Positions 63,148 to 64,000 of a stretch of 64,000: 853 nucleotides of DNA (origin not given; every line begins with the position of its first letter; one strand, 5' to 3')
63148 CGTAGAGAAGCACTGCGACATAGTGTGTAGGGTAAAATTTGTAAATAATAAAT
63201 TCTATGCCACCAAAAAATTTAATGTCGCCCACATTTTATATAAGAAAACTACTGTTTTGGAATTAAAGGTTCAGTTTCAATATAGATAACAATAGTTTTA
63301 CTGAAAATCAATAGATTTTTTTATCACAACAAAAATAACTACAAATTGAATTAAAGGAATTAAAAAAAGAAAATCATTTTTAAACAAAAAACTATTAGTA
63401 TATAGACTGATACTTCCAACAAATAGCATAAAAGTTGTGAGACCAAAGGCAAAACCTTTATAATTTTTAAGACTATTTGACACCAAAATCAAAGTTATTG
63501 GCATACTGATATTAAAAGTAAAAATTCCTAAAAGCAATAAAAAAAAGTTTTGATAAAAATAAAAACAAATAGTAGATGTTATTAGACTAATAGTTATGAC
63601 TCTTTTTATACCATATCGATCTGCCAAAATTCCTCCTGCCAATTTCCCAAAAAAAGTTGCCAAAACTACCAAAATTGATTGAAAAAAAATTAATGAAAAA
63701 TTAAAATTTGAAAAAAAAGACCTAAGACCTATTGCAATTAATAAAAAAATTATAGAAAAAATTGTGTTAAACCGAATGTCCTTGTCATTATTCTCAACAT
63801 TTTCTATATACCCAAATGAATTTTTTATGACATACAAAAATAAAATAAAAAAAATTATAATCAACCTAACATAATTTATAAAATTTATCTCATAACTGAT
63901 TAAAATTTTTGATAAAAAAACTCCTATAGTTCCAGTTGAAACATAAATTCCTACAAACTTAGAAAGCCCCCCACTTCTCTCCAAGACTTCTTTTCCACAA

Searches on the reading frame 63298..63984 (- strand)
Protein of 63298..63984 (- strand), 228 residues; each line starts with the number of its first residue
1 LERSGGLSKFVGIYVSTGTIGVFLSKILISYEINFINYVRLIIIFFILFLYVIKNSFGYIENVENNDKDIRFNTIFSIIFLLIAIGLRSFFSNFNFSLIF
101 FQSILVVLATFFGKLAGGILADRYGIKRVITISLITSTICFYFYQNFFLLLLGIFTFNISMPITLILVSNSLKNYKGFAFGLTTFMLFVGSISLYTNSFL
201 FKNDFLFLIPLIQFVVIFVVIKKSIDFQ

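Call 20: search_protein_families(library=pfam, proteins=[window:63298-63984:-])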
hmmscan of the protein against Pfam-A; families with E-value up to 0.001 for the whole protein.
window:63298-63984:- (228 aa): 1 family
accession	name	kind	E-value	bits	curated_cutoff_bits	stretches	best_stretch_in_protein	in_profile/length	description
PF07690.21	MFS_1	-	0.00015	21.3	33.4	1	7-192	123-344/347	Major Facilitator Superfamily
